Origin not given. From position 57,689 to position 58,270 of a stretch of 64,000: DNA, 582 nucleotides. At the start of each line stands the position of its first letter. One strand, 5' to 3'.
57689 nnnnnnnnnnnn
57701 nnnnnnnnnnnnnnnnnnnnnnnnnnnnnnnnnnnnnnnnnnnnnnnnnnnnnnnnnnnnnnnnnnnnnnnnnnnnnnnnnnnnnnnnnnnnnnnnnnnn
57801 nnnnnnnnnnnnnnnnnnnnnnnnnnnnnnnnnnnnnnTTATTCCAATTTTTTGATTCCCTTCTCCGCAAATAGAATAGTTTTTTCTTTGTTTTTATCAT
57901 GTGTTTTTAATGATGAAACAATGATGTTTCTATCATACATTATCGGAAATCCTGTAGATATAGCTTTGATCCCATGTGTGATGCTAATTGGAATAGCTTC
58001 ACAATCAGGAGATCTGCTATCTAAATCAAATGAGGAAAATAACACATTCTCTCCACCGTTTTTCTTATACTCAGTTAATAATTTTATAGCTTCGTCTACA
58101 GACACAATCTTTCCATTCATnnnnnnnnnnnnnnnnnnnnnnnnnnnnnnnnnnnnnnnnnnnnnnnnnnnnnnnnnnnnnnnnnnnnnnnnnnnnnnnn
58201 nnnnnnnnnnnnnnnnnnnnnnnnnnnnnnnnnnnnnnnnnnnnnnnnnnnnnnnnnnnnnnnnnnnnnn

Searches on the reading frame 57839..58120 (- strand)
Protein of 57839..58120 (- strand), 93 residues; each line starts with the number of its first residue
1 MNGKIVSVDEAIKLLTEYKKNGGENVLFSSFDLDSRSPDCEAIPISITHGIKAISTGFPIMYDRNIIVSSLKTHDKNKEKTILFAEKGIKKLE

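Call 3: search_protein_families(library=pfam, proteins=[window:57839-58120:-], max_evalue=1)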
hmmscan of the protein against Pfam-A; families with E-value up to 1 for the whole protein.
window:57839-58120:- (93 aa): 1 family
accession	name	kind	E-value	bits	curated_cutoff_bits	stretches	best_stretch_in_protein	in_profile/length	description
PF22746.1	SHOCT-like_DUF2089-C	-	0.021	14.9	27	1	6-22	15-31/32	SHOCT-like domain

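Call 4: search_protein_families(library=phrogs, proteins=[window:57839-58120:-], max_evalue=0.1)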
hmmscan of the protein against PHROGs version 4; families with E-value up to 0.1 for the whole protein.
window:57839-58120:- (93 aa): 0 families

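Call 36: search_protein_families(library=padloc, proteins=[window:57839-58120:-], max_evalue=0.1)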
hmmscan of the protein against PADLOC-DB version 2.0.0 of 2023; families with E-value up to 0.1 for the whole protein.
window:57839-58120:- (93 aa): 0 families

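Call 96: find_related_loci(query=window:57839-58120:-, collection=viral_contigs, flank=4000)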
Query window:57839-58120:- (93 aa) in viral_contigs; peptide patterns used: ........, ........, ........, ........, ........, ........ (x = any residue, [..] = any of these).
66 stretches matched a pattern; 28 encode a relative of the query (tblastn E <= 1e-3); 27 distinct loci.
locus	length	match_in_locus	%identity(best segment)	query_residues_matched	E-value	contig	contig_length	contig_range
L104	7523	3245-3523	100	1-93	5e-59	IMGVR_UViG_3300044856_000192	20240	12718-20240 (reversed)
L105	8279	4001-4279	100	1-93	5e-59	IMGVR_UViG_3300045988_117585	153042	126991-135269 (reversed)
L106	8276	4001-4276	86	1-92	3e-51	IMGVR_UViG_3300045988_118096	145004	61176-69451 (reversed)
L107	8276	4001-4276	84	1-92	4e-50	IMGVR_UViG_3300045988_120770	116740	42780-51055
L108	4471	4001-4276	83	1-92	3e-49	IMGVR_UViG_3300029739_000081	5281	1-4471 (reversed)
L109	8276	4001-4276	83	1-92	3e-49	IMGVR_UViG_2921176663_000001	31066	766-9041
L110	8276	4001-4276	83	1-92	3e-49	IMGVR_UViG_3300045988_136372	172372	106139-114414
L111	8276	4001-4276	84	1-92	9e-49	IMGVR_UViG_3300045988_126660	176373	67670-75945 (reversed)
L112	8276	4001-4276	84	1-92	9e-49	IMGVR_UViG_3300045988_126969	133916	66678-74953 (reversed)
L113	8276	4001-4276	84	1-92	9e-49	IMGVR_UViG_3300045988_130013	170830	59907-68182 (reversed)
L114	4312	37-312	83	1-92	1e-48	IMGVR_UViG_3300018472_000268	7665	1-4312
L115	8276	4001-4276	83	1-92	1e-48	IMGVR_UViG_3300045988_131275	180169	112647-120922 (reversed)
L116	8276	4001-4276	82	1-92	2e-48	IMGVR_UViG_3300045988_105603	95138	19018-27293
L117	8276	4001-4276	82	1-92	2e-48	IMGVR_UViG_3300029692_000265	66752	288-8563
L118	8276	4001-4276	83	1-92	1e-48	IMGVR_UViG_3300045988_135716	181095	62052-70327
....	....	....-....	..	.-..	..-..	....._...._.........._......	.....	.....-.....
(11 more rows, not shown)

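Call 116: search_protein_families(library=pfam, proteins=[window:57839-58120:-], max_evalue=0.01)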
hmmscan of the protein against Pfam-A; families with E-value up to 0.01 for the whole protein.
window:57839-58120:- (93 aa): 0 families
